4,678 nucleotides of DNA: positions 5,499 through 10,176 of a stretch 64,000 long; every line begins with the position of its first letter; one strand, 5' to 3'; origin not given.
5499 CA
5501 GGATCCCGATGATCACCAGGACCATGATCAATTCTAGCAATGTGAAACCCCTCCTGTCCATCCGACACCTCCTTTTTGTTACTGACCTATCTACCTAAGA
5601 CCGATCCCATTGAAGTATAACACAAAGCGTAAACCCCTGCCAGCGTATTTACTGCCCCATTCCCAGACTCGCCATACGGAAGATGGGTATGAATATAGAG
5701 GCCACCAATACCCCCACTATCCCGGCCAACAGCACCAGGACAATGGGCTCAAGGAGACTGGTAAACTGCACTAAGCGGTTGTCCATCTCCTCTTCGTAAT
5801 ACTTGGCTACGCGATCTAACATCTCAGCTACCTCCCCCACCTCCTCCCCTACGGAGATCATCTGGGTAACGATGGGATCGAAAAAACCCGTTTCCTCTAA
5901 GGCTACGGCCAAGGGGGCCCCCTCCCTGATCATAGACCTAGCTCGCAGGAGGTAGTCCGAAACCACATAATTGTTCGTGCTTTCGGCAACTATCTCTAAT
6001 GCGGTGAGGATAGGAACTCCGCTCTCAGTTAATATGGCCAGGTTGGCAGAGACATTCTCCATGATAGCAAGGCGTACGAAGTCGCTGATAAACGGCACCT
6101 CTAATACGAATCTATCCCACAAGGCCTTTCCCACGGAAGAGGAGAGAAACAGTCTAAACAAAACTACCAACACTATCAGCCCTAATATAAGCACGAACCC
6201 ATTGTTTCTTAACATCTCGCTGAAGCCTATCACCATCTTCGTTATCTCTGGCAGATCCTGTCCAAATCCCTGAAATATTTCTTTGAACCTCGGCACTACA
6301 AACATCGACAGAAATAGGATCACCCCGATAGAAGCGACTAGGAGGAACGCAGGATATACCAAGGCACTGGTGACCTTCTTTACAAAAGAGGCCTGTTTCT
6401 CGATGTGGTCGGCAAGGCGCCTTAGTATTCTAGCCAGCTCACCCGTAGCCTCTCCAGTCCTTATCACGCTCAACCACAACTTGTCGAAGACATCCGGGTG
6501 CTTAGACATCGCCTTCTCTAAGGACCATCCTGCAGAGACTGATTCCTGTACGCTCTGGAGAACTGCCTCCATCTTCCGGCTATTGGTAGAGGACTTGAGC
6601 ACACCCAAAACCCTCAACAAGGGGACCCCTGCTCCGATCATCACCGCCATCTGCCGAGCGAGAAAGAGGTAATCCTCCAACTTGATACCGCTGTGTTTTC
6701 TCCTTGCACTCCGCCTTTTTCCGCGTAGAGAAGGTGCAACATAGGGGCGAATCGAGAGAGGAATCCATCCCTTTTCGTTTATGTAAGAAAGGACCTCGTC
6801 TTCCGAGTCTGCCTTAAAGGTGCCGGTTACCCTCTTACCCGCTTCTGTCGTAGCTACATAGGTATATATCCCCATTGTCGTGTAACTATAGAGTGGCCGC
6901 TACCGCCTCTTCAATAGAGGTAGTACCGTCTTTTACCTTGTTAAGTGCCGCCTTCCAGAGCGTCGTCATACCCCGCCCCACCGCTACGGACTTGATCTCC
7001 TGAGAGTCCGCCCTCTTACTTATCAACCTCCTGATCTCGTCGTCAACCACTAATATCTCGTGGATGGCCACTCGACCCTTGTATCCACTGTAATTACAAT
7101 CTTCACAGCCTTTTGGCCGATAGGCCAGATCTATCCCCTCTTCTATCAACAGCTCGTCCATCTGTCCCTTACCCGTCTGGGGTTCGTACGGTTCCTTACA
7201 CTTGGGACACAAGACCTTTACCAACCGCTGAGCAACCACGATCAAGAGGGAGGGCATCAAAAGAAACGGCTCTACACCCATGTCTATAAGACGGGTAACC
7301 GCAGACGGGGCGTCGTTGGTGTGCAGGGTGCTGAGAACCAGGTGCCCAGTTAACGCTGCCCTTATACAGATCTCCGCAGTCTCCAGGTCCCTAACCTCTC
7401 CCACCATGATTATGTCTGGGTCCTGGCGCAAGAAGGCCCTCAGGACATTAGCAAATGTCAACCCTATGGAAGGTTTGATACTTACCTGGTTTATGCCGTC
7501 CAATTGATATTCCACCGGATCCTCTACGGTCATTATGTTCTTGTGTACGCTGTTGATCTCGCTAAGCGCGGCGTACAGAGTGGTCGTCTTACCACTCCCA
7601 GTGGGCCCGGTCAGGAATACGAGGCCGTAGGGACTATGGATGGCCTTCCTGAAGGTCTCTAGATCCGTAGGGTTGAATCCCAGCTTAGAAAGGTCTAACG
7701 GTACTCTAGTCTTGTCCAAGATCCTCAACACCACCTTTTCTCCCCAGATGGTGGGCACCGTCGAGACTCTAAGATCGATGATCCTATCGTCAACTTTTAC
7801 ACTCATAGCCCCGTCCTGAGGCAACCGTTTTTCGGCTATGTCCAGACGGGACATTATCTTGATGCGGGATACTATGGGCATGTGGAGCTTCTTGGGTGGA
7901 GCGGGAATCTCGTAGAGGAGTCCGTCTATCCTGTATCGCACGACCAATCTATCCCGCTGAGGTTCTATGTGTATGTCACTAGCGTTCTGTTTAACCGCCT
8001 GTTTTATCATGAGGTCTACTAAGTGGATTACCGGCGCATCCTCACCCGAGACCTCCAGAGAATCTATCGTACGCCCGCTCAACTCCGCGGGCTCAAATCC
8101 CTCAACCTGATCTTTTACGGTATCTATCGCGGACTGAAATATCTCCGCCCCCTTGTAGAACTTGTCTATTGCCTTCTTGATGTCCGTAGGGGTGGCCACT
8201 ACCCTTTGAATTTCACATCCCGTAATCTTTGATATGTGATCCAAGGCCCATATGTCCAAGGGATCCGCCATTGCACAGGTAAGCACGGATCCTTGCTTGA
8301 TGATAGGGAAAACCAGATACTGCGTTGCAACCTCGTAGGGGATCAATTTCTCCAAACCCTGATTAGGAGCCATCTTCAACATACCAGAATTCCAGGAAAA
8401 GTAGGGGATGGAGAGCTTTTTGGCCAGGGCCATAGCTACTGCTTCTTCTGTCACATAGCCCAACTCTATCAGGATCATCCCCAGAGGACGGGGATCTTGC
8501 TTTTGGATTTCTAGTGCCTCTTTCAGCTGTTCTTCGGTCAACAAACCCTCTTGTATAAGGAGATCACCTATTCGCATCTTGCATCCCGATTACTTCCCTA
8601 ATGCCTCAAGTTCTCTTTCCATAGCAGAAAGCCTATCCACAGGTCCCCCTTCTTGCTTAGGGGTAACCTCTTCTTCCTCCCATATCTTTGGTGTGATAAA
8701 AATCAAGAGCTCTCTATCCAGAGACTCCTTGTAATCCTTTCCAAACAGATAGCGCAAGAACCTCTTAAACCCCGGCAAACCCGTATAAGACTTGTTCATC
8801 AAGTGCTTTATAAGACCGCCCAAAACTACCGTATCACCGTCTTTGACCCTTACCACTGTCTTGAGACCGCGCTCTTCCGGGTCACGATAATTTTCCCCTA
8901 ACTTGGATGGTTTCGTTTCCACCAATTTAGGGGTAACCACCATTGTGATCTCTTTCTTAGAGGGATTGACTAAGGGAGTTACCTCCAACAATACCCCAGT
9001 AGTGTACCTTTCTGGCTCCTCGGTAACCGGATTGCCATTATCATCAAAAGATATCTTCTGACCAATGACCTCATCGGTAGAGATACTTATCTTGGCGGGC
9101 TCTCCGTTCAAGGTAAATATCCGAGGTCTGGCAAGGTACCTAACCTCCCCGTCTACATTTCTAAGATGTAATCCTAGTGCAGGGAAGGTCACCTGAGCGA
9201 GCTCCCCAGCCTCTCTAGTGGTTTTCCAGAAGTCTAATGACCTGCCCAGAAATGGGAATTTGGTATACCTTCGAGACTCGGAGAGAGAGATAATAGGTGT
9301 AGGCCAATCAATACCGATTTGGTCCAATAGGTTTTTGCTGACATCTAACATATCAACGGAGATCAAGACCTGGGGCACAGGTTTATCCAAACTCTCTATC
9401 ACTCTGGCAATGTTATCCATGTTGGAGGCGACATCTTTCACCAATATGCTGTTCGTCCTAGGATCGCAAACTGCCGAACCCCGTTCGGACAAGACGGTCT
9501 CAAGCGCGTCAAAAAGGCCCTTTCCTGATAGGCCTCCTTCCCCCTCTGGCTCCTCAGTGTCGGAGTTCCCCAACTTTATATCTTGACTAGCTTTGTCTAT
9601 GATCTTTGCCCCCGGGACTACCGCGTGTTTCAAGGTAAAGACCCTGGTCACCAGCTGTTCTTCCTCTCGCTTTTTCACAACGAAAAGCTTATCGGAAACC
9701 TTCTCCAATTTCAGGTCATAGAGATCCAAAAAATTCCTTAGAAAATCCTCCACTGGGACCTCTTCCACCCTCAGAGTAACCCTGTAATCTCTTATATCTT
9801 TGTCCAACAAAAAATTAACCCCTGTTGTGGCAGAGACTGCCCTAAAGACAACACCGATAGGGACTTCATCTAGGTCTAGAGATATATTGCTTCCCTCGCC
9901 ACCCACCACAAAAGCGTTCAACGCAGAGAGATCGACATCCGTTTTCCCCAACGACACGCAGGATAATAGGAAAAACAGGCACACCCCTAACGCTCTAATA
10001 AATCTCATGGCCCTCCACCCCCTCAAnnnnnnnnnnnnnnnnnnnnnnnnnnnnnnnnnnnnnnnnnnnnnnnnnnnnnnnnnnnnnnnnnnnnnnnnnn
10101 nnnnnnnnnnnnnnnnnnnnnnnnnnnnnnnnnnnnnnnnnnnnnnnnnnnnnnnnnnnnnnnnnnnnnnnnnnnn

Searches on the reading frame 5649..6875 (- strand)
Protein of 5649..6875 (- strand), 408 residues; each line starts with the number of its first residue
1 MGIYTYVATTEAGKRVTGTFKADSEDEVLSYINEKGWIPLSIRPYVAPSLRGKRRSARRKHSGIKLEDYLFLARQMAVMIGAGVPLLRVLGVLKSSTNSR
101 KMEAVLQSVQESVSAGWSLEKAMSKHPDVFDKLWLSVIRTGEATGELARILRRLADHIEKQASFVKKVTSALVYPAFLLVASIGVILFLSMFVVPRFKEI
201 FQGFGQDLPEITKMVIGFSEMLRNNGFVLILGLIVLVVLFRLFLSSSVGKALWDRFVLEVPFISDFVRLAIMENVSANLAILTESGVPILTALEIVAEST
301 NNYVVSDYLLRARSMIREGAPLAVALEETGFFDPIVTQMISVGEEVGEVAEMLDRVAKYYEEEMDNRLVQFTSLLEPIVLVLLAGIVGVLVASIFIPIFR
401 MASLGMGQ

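Call 54: search_protein_families(library=pfam, proteins=[window:5649-6875:-], max_evalue=0.00001)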
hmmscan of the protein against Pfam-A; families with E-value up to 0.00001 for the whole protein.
window:5649-6875:- (408 aa): 1 family
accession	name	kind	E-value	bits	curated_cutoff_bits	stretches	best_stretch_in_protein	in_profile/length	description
PF00482.28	T2SSF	-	9.2e-56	187.6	25.2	2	278-397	4-125/125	Type II secretion system (T2SS), protein F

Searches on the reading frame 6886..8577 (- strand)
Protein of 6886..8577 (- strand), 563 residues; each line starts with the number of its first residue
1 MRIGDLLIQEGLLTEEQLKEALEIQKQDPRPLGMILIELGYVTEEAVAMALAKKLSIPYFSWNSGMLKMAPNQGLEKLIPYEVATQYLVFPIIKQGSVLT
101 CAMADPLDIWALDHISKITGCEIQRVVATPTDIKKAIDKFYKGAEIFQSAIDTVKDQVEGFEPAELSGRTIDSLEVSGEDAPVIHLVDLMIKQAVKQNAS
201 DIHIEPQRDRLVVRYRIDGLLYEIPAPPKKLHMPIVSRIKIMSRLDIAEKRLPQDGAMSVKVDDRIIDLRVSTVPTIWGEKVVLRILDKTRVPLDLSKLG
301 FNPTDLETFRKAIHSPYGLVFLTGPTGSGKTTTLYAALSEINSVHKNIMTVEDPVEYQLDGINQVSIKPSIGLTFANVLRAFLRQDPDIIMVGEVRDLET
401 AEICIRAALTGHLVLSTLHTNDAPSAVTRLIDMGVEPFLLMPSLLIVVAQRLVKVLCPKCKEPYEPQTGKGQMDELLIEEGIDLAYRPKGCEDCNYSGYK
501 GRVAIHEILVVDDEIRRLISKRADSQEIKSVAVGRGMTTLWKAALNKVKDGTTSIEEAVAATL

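Call 54: search_protein_families(library=pfam, proteins=[window:6886-8577:-], max_evalue=0.00001)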
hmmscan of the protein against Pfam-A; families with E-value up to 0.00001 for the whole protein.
window:6886-8577:- (563 aa): 2 families
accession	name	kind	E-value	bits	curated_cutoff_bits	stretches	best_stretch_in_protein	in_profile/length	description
PF00437.27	T2SSE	-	7.6e-143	476.1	24.9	1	179-558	4-368/370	Type II/IV secretion system protein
PF05157.20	MshEN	-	1e-15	57.9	23.1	1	77-144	19-87/90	MshEN domain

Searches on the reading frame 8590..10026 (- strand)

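Call 54: search_protein_families(library=pfam, proteins=[window:8590-10026:-], max_evalue=0.00001)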
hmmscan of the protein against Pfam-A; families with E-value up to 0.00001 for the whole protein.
window:8590-10026:- (478 aa): 2 families
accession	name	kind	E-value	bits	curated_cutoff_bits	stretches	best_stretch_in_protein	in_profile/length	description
PF00263.26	Secretin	-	3.2e-29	102.1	27.5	1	292-449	5-168/169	Bacterial type II and III secretion system protein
PF03958.22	Secretin_N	-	7.1e-10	39.4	28.2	1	154-219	8-69/69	Bacterial type II/III secretion system short domain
